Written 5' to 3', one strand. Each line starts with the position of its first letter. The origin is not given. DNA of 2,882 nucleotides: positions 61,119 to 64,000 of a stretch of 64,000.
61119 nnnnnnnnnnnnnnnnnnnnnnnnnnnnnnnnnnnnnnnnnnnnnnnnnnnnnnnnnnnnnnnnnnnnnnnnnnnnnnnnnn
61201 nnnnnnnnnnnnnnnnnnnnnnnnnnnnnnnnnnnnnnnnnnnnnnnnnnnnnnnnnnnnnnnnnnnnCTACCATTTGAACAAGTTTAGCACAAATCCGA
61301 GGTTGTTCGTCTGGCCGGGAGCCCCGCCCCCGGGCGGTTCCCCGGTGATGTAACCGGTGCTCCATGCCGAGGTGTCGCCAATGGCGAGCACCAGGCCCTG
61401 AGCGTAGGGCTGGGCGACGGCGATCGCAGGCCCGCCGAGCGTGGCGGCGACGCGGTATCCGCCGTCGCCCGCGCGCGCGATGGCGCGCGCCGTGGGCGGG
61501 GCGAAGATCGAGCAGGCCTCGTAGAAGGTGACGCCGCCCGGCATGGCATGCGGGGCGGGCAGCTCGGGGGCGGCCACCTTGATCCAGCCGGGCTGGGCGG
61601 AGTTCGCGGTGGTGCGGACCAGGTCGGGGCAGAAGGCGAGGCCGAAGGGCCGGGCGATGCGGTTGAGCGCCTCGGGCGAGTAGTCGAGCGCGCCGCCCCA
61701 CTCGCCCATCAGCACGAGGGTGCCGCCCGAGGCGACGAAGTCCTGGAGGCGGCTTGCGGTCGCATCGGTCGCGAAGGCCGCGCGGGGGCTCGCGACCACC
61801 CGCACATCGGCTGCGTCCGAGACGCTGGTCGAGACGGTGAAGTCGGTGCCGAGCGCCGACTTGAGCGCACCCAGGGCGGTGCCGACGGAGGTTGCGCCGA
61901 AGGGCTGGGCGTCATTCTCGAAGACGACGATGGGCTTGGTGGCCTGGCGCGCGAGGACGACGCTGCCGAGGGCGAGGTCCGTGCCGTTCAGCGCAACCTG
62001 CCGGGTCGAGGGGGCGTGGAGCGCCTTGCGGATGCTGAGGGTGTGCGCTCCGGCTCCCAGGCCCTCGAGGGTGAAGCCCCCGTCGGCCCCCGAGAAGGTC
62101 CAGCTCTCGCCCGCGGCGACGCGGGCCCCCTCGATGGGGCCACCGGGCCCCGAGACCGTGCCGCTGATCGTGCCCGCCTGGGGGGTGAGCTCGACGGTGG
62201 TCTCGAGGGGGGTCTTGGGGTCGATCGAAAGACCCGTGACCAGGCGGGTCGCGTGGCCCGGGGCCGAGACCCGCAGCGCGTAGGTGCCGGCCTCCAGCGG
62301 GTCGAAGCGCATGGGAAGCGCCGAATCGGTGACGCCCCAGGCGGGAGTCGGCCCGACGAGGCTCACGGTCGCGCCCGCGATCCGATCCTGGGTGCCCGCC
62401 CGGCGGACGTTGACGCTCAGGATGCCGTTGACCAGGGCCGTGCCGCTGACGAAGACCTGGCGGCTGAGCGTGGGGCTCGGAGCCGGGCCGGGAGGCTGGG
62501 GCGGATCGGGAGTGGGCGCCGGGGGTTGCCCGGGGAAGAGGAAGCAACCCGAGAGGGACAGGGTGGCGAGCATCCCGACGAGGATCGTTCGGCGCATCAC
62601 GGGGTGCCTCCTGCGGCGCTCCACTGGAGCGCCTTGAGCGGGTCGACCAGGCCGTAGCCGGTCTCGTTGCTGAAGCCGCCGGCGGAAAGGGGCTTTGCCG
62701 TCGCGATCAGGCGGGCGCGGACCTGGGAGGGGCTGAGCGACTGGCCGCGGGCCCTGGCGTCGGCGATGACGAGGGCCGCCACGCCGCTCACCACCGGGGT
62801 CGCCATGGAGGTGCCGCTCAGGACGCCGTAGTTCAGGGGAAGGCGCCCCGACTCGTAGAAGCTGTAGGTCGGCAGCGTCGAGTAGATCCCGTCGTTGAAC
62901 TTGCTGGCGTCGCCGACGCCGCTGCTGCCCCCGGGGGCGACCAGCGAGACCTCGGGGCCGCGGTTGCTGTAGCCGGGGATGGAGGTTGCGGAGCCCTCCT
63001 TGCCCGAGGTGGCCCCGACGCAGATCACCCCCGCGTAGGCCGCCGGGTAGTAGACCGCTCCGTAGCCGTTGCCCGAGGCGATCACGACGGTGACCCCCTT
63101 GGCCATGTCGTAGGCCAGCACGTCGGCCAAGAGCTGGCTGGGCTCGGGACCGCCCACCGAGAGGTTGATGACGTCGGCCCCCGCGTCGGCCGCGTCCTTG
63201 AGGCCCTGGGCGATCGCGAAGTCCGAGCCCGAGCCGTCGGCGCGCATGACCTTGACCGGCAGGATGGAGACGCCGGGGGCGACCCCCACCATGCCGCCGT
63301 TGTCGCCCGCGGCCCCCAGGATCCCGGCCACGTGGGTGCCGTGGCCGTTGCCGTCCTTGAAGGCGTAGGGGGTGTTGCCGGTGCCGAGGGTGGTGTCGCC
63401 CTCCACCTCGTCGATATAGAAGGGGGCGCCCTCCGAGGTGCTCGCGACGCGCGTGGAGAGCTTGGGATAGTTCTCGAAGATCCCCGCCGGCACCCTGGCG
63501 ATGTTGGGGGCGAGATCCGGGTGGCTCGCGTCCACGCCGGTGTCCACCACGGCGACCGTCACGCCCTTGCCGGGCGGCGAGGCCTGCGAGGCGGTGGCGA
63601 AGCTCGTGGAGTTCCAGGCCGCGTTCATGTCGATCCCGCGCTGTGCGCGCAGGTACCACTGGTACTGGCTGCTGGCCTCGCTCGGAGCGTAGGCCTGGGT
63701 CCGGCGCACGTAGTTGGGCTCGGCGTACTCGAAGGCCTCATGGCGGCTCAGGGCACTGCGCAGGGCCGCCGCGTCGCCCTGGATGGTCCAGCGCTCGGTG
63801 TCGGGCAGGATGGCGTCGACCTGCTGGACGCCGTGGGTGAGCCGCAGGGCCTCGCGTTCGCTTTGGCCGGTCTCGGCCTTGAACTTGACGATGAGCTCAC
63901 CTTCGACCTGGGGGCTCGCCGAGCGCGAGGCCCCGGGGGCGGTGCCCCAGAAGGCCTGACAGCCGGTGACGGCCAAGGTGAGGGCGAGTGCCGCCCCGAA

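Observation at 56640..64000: Minus-strand signalling/protease operon: S8 protease – CarbopepD-like lipoprotein – Zn-ribbon STK – pseudokinase::PP2C – FHA – Zn-ribbon-FHA – membrane protein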

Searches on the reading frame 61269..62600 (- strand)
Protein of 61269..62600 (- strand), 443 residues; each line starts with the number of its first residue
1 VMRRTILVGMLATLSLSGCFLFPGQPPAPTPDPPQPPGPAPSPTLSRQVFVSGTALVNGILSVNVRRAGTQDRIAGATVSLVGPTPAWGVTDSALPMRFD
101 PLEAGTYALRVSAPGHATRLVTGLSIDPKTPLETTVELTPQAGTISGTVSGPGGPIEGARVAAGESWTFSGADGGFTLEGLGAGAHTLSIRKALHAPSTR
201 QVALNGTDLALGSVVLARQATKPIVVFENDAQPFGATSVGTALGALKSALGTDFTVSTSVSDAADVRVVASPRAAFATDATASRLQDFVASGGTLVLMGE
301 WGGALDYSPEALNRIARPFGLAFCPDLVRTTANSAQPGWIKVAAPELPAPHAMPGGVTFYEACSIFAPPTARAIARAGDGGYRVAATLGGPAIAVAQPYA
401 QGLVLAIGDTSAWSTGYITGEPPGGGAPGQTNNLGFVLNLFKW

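Call 4: search_protein_families(library=pfam, proteins=[window:61269-62600:-], max_evalue=0.01)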
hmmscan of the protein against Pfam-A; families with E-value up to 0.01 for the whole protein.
window:61269-62600:- (443 aa): 5 families
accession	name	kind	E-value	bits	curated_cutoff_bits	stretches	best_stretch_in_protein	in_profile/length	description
PF13620.12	CarboxypepD_reg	-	4e-17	62.8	32.3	2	144-205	1-70/82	Carboxypeptidase regulatory-like domain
PF14258.12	DUF4350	-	9.4e-07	29.7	30.4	1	229-419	2-169/181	Domain of unknown function (DUF4350)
PF13715.12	CarbopepD_reg_2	-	5.1e-05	23.7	32.2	0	145-204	1-64/88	CarboxypepD_reg-like domain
PF08532.16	Glyco_hydro_42M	-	0.00097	19.1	25.8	1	258-306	50-97/207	Beta-galactosidase trimerisation domain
PF08308.17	PEGA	-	0.0022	18.3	20.8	0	96-139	26-68/71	PEGA domain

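Call 46: search_protein_families(library=ncbifam, proteins=[window:61269-62600:-], max_evalue=0.01)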
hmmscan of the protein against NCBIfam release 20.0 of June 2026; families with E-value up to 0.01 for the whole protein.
window:61269-62600:- (443 aa): 0 families

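Call 47: find_homologous_proteins(query=window:61269-62600:-, max_evalue=0.00001)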
Query window:61269-62600:- (443 aa): 18 proteins with E <= 0.00001 among 8000 candidates.
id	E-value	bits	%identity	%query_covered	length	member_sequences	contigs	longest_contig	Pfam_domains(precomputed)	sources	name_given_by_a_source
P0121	5.5e-284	960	100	100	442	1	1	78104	PF14258.13,PF13620.13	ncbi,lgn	ncbi:MAG TPA: DUF4350 domain-containing protein [Pantanalinema sp.]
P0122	3.5e-234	796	81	100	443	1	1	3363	PF13715.13,PF14258.13,PF13620.13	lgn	-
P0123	1.7e-223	761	79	100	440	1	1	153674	PF14258.13,PF13620.13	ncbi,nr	ncbi:carboxypeptidase regulatory-like domain-containing protein [bacterium]|nr:carboxypeptidase regu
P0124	5.3e-216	736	77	100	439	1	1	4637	PF14258.13,PF13620.13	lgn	-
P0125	2.9e-160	552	80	73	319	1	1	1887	PF14258.13,PF13620.13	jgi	jgi:hypothetical protein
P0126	7.7e-122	426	51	99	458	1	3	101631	PF13715.13,PF14258.13,PF13620.13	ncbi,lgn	-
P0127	4.4e-119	417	52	98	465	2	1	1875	PF13715.13,PF14258.13,PF08308.18,PF15976.12,PF13620.13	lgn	-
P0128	1.1e-118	415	51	99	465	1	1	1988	PF13715.13,PF14258.13,PF08308.18,PF13620.13,PF17210.10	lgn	-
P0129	5.1e-117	410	52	97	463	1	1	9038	PF13715.13,PF14258.13,PF08308.18,PF13620.13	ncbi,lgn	ncbi:MAG TPA: carboxypeptidase-like regulatory domain-containing protein [Stenomitos sp.]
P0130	4.7e-116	407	51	98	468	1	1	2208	PF13715.13,PF14258.13,PF08308.18,PF15976.12,PF13620.13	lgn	-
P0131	1.2e-115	405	53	98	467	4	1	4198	PF13715.13,PF14258.13,PF13620.13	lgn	-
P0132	6.1e-114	400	53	91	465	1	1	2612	PF13715.13,PF14258.13,PF08308.18,PF13620.13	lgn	-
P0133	2.0e-111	391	50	94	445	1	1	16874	PF13715.13,PF14258.13,PF13620.13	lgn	-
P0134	5.9e-111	390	53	92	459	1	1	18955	PF13715.13,PF14258.13,PF13620.13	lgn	-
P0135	3.9e-89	318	46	89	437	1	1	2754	PF13715.13,PF14258.13,PF08308.18,PF13620.13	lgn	-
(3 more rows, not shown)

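Call 48: find_encoding_contigs(protein=P0121, flank=10000, max_places=2)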
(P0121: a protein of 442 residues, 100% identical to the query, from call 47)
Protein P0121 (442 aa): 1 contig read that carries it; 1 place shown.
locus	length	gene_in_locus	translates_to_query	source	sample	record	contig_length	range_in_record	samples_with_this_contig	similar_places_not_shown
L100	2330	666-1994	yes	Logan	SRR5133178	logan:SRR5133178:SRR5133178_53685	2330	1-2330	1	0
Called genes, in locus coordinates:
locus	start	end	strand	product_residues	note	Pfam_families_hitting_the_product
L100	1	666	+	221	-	?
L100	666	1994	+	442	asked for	PF13620:CarboxypepD_reg, PF14258:DUF4350 (weak)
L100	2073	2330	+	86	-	?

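Call 58: predict_structure(alignment_id=A4)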
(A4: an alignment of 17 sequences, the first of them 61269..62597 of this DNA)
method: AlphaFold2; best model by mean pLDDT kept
length: 442 residues; sequences in the alignment: 17
mean_pLDDT: 73.4   pTM: 0.74
mean pLDDT of the five models: 73.4, 72.7, 72.7, 72.6, 72.1
residues with pLDDT >= 90: 172; 70-90: 117; 50-70: 38; < 50: 115
segments of 3 or more residues with pLDDT < 50: 1-42, 326-361, 376-388, 411-431
pLDDT, mean of each block of 10 residues (from residue 1): 37 32 39 42 70 67 95 93 91 89 91 94 91 96 96 86 88 90 95 89 95 91 93 84 83 91 92 92 94 84 65 91 54 33 36 34 73 53 42 80 77 36 30 58 58
secondary structure, 60 per line:
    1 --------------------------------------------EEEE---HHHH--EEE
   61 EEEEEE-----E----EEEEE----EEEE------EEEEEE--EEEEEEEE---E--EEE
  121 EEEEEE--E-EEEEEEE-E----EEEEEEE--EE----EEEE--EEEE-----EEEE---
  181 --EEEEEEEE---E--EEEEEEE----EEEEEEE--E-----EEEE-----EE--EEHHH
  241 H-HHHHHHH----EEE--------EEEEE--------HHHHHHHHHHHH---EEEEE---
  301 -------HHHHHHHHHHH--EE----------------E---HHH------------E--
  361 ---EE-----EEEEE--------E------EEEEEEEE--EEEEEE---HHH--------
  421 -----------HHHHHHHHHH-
elements in order: E45-48 H52-55 E58-66 E77-81 E86-89 E96-101 E104-111 E118-126 E131-137 E144-150 E159-162 E165-168 E174-177 E183-190 E197-203 E208-214 E223-226 H238-241 H243-249 E254-256 E265-269 H278-289 E293-297 H308-318 E371-375 E391-398 E401-406 H432-441

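Call 60: fold_search(model_id=the predicted structure, library=pdb)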
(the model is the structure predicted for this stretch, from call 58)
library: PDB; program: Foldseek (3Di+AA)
matches with E <= 10: 824; with E <= 0.001: 103
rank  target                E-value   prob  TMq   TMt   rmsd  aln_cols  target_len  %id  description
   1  4oq1                  8.1e-09  1.00  0.18  0.22   8.9       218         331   16  Structure of the Streptococcal ancillary pilin (released 2014-04-23)
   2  4fl4_C                3.3e-08  1.00  0.17  0.24  18.9       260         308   12  Scaffoldin conformation and dynamics revealed by a ternary complex from the Clostridium thermocellum cellulosome (released 2012-06-27)
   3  10ps                  4.7e-08  1.00  0.17  0.14  14.5       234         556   13  Crystal structure of SdrD A2-A3-B1-B2 domains from Staphylococcus aureus JH1 (released 2026-02-11)
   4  6fwv_B                6.0e-08  1.00  0.17  0.15  20.9       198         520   10  The Bacillus anthracis TIE protein (released 2018-08-08)
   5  4fl4_I                7.6e-08  1.00  0.17  0.24  18.2       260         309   12  Scaffoldin conformation and dynamics revealed by a ternary complex from the Clostridium thermocellum cellulosome (released 2012-06-27)
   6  6fwv_A                8.0e-08  1.00  0.17  0.15  22.6       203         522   10  The Bacillus anthracis TIE protein (released 2018-08-08)
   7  4fl4_L                2.7e-07  1.00  0.17  0.23  18.8       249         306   11  Scaffoldin conformation and dynamics revealed by a ternary complex from the Clostridium thermocellum cellulosome (released 2012-06-27)
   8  3kcp_A                3.9e-07  1.00  0.16  0.23  17.6       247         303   10  Crystal structure of interacting Clostridium thermocellum multimodular components (released 2010-02-09)
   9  3phs                  4.4e-07  1.00  0.18  0.29   8.8       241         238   11  Crystal Structure of GBS52, the minor pilin in gram-positive pathogen Streptococcus agalactiae (released 2010-11-17)
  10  5j4m_C                5.2e-07  1.00  0.17  0.26  13.0       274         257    9  Crystal structure of shaft pilin SpaA from Lactobacillus rhamnosus GG - E269A/D295N double mutant (released 2016-07-20)
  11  5f44_C                7.4e-07  1.00  0.17  0.26  12.4       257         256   10  Crystal structure of shaft pilin spaA from Lactobacillus rhamnosus GG (released 2016-07-20)
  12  5f44_B                9.4e-07  1.00  0.17  0.26  12.5       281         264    9  Crystal structure of shaft pilin spaA from Lactobacillus rhamnosus GG (released 2016-07-20)
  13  5j4m_A                9.4e-07  1.00  0.17  0.25  12.3       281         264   10  Crystal structure of shaft pilin SpaA from Lactobacillus rhamnosus GG - E269A/D295N double mutant (released 2016-07-20)
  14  8fia_A                1.0e-06  1.00  0.17  0.04   5.1        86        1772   28  The structure of fly Teneurin self assembly (released 2023-05-03)
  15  5f44_A                1.3e-06  1.00  0.17  0.25  12.8       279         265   10  Crystal structure of shaft pilin spaA from Lactobacillus rhamnosus GG (released 2016-07-20)
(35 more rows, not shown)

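Call 62: search_protein_families(library=padloc, proteins=[window:61269-62600:-], max_evalue=0.001)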
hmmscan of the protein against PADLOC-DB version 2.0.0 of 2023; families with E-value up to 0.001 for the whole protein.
window:61269-62600:- (443 aa): 0 families

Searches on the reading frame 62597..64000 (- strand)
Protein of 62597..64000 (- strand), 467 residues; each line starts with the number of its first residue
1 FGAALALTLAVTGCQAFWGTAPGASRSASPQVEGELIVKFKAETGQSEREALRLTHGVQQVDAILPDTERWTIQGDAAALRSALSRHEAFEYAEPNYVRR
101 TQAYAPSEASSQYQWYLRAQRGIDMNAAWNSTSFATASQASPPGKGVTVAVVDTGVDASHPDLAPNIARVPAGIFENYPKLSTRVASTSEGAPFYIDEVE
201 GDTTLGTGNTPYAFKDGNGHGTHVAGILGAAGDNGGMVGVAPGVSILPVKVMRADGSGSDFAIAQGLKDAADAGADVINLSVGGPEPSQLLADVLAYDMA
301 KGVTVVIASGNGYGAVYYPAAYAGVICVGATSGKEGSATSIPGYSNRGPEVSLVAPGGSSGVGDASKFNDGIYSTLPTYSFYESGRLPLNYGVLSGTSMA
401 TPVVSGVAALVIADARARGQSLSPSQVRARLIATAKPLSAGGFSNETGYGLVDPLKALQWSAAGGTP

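Call 4: search_protein_families(library=pfam, proteins=[window:62597-63976:-], max_evalue=0.01)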
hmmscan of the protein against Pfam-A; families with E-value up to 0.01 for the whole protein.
window:62597-63976:- (459 aa): 2 families
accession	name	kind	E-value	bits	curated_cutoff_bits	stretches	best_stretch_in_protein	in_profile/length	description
PF00082.27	Peptidase_S8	-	2e-58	198.4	21.8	1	136-442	1-288/288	Subtilase family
PF22148.1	Fervidolysin_NPro-like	-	2.3e-06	28.3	21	1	24-88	16-81/81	Fervidolysin N-terminal prodomain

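Call 46: search_protein_families(library=ncbifam, proteins=[window:62597-64000:-], max_evalue=0.01)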
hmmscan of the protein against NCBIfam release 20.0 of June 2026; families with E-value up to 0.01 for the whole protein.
window:62597-64000:- (467 aa): 9 families
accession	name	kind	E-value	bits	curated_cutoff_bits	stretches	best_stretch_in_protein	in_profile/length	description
TIGR03921.1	T7SS_mycosin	equivalog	7.4e-53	179.9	278.75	2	215-462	47-289/353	type VII secretion-associated serine protease mycosin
NF033595.1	denti_PrtP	equivalog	5.2e-31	107.9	300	2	278-459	342-503/606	dentilisin complex serine proteinase subunit PrtP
TIGR03895.1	protease_PatA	subfamily_domain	5.6e-19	68.3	421.05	2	220-357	1-144/606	PatA/PatG family cyanobactin maturation protease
NF049966.1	QH_SP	equivalog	4e-17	62.3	165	1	215-329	37-141/219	subtilisin-like serine protease QhpE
NF040553.1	SGO_0316_fam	subfamily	8.7e-09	33.6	1400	1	144-313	285-465/1486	SGO_0316/SGO_0317 family LPXTG-anchored serine peptidase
NF040809.1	germ_prot_CspBA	exception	2.8e-07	28.6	1250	1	391-453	452-517/1099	bifunctional germination protease/germinant receptor pseudoprotease CspBA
NF042956.1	IteS_antiphage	equivalog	2.2e-05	22.9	900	0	395-437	492-535/747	S8 family anti-phage peptidase IteS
NF051851.1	AtpSerPepEprS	equivalog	2.3e-05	22.7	1700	1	139-283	61-186/988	autotransporter serine peptidase EprS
NF040808.2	CspC_non_triad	exception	0.00052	18.6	675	1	118-252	69-202/556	bile acid germinant receptor pseudoprotease CspC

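Call 62: search_protein_families(library=padloc, proteins=[window:62597-64000:-], max_evalue=0.001)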
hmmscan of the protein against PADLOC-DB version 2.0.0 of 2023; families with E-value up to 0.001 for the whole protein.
window:62597-64000:- (467 aa): 2 families
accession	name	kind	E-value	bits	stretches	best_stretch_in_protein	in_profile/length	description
PDLC03014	subtilase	-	2.8e-31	107.4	1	137-451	165-390/391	-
PDLC02197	IetS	-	5.2e-09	32.9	0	395-437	494-537/749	-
